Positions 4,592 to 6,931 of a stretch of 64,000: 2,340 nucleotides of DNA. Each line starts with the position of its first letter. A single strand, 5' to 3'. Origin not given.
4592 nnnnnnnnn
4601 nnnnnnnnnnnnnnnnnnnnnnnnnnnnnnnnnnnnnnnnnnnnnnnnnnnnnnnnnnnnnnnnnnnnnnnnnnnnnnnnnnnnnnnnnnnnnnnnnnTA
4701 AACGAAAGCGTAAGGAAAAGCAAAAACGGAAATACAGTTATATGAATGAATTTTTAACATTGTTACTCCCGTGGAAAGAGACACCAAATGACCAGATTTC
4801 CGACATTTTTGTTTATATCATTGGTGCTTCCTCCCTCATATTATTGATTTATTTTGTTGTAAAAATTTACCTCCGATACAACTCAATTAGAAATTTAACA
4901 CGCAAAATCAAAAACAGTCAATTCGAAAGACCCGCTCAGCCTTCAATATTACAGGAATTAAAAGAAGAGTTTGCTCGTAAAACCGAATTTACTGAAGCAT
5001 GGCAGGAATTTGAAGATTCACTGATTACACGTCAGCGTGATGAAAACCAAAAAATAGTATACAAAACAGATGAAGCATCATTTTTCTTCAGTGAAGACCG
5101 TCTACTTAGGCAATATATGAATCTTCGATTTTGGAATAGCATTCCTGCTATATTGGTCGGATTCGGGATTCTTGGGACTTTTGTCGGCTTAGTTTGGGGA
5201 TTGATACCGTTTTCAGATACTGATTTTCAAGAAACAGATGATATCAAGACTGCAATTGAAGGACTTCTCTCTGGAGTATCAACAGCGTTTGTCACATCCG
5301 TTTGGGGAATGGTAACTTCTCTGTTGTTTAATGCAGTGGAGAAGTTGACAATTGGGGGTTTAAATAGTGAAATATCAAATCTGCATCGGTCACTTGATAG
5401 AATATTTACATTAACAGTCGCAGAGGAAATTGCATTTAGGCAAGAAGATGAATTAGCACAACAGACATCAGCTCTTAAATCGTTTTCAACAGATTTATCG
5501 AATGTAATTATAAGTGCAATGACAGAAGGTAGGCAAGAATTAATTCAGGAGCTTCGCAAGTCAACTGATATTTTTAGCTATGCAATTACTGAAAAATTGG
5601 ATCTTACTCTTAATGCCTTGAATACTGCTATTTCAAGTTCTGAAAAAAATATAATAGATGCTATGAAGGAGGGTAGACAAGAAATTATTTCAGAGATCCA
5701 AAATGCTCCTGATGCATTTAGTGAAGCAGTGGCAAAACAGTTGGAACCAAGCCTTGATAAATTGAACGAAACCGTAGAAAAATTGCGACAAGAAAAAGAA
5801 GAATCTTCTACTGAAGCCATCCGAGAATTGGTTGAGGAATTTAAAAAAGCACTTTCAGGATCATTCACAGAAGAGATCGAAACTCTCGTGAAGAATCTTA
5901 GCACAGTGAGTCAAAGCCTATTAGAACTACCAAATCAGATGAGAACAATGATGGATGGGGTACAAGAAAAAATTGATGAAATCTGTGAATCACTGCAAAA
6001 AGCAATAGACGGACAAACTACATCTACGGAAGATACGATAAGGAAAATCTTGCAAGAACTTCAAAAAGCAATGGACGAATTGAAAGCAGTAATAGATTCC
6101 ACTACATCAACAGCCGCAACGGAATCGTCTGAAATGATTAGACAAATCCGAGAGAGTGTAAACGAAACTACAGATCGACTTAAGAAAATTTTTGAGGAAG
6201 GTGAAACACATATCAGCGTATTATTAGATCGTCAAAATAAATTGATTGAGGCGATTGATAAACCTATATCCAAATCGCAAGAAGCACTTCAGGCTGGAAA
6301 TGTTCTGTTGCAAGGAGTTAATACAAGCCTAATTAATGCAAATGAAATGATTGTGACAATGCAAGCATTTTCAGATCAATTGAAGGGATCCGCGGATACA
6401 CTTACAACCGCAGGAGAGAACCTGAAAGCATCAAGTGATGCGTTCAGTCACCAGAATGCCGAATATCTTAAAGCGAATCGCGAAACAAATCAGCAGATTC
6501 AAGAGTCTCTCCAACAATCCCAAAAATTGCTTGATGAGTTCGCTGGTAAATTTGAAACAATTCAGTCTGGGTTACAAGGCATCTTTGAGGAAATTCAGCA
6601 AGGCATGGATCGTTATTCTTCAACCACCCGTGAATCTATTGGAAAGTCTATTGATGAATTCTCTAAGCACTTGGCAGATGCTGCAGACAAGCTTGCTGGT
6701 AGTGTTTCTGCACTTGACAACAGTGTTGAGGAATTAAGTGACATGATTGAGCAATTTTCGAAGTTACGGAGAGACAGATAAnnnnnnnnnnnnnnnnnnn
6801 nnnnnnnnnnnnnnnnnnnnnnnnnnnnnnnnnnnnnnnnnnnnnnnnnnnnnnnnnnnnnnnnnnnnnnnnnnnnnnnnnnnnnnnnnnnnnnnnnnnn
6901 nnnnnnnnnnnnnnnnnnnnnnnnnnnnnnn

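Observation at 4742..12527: Complete type I Zorya-like anti-phage operon (zorA-zorB-zorC-zorD)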

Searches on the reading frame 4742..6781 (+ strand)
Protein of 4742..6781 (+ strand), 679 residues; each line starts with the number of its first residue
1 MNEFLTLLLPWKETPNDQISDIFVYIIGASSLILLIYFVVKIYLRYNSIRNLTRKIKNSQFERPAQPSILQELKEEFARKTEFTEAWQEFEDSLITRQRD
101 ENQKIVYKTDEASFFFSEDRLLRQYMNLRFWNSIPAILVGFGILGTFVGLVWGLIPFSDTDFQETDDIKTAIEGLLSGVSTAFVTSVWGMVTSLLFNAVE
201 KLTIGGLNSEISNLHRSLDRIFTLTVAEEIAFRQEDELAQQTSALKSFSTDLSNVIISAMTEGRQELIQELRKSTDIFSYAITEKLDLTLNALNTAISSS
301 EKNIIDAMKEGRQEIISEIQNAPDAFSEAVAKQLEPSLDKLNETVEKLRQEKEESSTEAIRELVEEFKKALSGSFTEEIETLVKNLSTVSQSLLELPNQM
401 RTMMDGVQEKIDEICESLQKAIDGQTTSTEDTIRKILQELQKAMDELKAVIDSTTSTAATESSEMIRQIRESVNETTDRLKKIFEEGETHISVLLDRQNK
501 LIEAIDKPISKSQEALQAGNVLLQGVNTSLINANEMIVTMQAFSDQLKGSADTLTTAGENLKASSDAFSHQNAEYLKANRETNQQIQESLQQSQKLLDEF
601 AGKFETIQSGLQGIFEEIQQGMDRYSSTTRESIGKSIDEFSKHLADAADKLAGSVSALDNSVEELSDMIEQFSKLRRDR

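Call 3: search_protein_families(library=padloc, proteins=[window:4742-6781:+], max_evalue=0.01)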
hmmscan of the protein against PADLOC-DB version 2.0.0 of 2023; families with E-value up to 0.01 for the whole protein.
window:4742-6781:+ (679 aa): 27 families (the best 25 are shown)
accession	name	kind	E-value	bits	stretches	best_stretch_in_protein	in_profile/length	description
PDLC00601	ZorA1|ZorA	-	3.6e-57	192.5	1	11-665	18-650/699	MotA/ExbB/TolQ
PDLC00598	ZorA1|ZorA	-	4.5e-46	155.5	1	23-665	18-659/663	MotA/ExbB/TolQ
PDLC00599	ZorA1|ZorA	-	2.3e-40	136.9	1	18-667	8-627/631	MotA/ExbB/TolQ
PDLC00603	ZorA1|ZorA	-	1.3e-35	121.2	2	22-255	19-255/727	MotA/ExbB/TolQ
PDLC00605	ZorA1|ZorA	-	5.2e-35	118.9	1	34-674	75-692/700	MotA/ExbB/TolQ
PDLC00600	ZorA1|ZorA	-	9.4e-28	95.1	1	23-664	31-655/677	MotA/ExbB/TolQ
PDLC00640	ZorA2|ZorA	-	7.8e-26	88.9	3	126-262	40-162/590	MotA/ExbB/TolQ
PDLC00595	ZorA1|ZorA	-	1.4e-23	81.5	1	29-348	36-351/487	MotA/ExbB/TolQ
PDLC00604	ZorA1|ZorA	-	2.9e-23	80.2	1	78-674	96-632/639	MotA/ExbB/TolQ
PDLC00606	ZorA1|ZorA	-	5.8e-23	79.2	2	86-257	84-257/636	MotA/ExbB/TolQ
PDLC00638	ZorA2|ZorA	-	5e-22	76.4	1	124-512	39-436/545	MotA/ExbB/TolQ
PDLC00597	ZorA1|ZorA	-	1.8e-21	74.5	1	34-675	11-575/683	MotA/ExbB/TolQ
PDLC00602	ZorA1|ZorA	-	7.1e-21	72.6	1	16-675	17-642/648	MotA/ExbB/TolQ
PDLC00635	ZorA2|ZorA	-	1.7e-19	68.2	1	126-420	41-317/505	MotA/ExbB/TolQ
PDLC00596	ZorA1|ZorA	-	2.6e-15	54.2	1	81-567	112-538/583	MotA/ExbB/TolQ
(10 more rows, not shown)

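Call 4: search_protein_families(library=pfam, proteins=[window:4742-6781:+], max_evalue=0.01)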
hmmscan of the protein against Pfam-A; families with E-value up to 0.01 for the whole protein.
window:4742-6781:+ (679 aa): 16 families
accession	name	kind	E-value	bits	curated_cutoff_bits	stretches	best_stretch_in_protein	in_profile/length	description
PF01442.23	Apolipoprotein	-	8.6e-11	42.3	90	3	560-671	52-165/190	Apolipoprotein A1/A4/E domain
PF07464.16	ApoLp-III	-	2.7e-08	34.5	36.3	3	408-515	1-106/146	Apolipophorin-III precursor (apoLp-III)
PF10157.14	BORCS6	-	9.6e-07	29.4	35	1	594-676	6-87/101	BLOC-1-related complex sub-unit 6 C-terminal helix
PF04513.17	Baculo_PEP_C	-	1.2e-05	25.8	38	0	382-456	18-92/140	Baculovirus polyhedron envelope protein, PEP, C terminus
PF07889.17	DUF1664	-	5.2e-05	23.7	34.6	0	628-672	41-85/124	Protein of unknown function (DUF1664)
PF05597.16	Phasin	-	9.8e-05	22.9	28.8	0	432-486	36-90/126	Poly(hydroxyalcanoate) granule associated protein (phasin)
PF02601.20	Exonuc_VII_L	-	0.00016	21.7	35.9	1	358-483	143-262/315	Exonuclease VII, large subunit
PF06013.18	WXG100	-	0.00023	21.8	27.3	0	427-483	17-70/86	Proteins of 100 residues with WXG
PF17107.11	SesA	-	0.00044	20.8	26.3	1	383-473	8-99/122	N-terminal domain on NACHT_NTPase and P-loop NTPases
PF01618.21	MotA_ExbB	-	0.00052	20.2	22.9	1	124-200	42-111/127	MotA/TolQ/ExbB proton channel family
PF05478.16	Prominin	-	0.00091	17.9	34.3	0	378-481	247-363/799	Prominin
PF05960.17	DUF885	-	0.0011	19.2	32.4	0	283-471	135-322/532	Bacterial protein of unknown function (DUF885)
PF06103.16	DUF948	-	0.0022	18.5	37.2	0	330-393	20-84/89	Bacterial protein of unknown function (DUF948)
PF01496.24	V_ATPase_I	-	0.0036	15.8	30.7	1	405-485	217-295/815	V-type ATPase 116kDa subunit family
PF25587.1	Rv2743c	-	0.0041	17.2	27.7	0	402-481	149-228/237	Rv2743c family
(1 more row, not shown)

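Call 17: search_solved_structures(query=window:4742-6778:+, max_evalue=0.01, show_alignments=2)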
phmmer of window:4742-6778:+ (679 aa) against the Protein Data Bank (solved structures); distinct sequences matched with E-value up to 0.01: 6.
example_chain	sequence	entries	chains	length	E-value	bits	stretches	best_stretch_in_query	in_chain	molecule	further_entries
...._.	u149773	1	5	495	1.7e-25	93.3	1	31-275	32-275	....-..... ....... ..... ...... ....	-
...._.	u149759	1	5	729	5.2e-25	91.7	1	31-258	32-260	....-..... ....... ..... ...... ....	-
8qyy_A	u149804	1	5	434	2.8e-22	82.7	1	31-343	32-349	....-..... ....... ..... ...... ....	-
8qyh_A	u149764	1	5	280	1.9e-21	79.9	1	29-258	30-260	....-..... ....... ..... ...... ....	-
8vvn_C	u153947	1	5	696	7.1e-18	68.2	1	18-228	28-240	MotA/TolQ/ExbB proton channel domain-containing protein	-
8vvi_F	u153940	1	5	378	1e-05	28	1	131-445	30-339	MotA/TolQ/ExbB proton channel domain-containing protein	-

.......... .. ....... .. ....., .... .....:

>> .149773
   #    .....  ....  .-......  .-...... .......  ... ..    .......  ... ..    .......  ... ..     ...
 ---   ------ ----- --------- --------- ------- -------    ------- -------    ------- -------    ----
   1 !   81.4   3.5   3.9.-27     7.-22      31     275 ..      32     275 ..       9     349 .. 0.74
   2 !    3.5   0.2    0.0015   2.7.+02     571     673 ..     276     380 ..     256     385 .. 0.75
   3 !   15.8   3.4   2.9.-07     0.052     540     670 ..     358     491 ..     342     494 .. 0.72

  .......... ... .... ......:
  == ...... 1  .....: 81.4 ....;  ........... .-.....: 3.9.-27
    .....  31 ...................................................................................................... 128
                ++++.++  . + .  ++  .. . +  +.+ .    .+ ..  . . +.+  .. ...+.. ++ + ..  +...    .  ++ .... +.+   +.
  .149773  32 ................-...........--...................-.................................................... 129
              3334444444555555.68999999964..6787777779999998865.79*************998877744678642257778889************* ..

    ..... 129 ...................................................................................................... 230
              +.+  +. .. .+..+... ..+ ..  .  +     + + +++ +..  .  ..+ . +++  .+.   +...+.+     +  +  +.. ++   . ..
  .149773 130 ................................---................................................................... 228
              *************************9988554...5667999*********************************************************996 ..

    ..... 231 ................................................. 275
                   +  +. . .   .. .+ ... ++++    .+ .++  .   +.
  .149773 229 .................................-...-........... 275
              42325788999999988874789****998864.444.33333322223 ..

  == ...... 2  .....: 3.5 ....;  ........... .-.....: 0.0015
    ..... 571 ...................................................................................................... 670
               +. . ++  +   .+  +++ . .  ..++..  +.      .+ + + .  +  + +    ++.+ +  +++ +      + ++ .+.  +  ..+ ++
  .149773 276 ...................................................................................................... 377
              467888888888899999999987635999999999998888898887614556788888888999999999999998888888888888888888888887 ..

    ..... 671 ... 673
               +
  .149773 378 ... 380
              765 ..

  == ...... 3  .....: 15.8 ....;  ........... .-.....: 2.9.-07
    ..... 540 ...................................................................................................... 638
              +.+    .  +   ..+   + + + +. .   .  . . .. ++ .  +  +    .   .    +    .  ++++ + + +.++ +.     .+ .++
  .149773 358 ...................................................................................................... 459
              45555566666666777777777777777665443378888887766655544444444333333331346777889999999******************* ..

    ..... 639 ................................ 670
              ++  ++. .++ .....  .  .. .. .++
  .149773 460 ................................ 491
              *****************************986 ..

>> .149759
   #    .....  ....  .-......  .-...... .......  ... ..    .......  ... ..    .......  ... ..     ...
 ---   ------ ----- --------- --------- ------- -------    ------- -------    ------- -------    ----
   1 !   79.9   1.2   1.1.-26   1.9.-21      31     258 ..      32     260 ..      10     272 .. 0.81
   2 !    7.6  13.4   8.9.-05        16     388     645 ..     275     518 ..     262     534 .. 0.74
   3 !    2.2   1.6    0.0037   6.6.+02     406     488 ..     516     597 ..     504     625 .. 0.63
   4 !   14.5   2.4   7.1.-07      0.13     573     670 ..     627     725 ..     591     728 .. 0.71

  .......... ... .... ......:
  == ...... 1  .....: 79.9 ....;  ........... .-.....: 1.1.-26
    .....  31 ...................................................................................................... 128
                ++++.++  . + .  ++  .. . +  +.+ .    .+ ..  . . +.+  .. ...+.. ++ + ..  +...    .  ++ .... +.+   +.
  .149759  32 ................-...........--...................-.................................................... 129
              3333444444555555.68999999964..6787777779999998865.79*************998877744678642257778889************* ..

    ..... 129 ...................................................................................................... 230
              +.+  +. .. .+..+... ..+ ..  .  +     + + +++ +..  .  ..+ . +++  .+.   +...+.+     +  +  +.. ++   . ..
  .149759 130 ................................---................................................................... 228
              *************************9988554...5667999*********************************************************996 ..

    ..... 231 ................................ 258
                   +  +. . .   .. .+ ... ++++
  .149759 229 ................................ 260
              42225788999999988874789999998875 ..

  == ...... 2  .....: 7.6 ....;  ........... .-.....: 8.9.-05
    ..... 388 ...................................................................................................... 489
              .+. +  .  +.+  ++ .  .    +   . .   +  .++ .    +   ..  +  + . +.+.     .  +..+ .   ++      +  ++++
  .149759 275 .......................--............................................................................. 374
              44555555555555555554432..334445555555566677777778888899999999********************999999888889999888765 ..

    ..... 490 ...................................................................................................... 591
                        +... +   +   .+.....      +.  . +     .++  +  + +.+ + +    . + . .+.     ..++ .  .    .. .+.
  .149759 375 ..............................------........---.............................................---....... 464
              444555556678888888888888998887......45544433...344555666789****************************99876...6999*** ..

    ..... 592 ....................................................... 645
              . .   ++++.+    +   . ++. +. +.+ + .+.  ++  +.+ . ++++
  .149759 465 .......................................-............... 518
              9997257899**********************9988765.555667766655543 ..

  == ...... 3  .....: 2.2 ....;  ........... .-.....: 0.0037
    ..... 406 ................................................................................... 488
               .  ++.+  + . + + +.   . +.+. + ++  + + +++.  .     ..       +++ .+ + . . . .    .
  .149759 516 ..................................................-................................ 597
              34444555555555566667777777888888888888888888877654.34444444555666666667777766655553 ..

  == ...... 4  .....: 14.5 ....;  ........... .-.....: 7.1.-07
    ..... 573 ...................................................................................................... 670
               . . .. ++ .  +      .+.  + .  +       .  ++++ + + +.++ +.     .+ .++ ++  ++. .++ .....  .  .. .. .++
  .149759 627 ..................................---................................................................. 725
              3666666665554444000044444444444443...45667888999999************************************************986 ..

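Call 51: search_protein_families(library=ncbifam, proteins=[window:4742-6781:+], max_evalue=0.001)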
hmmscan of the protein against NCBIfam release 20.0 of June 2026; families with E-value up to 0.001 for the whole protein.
window:4742-6781:+ (679 aa): 8 families
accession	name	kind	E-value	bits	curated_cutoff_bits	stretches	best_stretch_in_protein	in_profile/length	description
NF033915.0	antiphage_ZorA_2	subfamily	4.9e-37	127.9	100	1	24-409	7-382/383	anti-phage ZorAB system protein ZorA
NF033914.0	antiphage_ZorA_1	subfamily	1.7e-32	112.5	190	1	32-657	10-618/619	anti-phage ZorAB system protein ZorA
NF041794.1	1_anti-phage_ZorA1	equivalog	1.9e-30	105.9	750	1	8-258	8-260/729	type I Zorya anti-phage system protein ZorA1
NF033916.0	antiphage_ZorA_3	subfamily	2.7e-27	95.8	250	1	109-566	2-475/509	anti-phage ZorAB system protein ZorA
NF033917.0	antiphage_ZorA_4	subfamily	1.1e-16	60.8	500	1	119-444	47-372/413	anti-phage ZorAB system protein ZorA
NF041792.2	2_anti-phage_ZorA2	equivalog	2.5e-14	52.7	700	1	128-447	43-367/550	type II Zorya anti-phage system protein ZorA2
NF052504.1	sll1863_fam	domain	5.5e-08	32.9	35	0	560-640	12-92/93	sll1863 family stress response protein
TIGR00996.1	Mtu_fam_mce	paralog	3.7e-07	29.6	140.5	0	330-488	128-272/291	MCE family protein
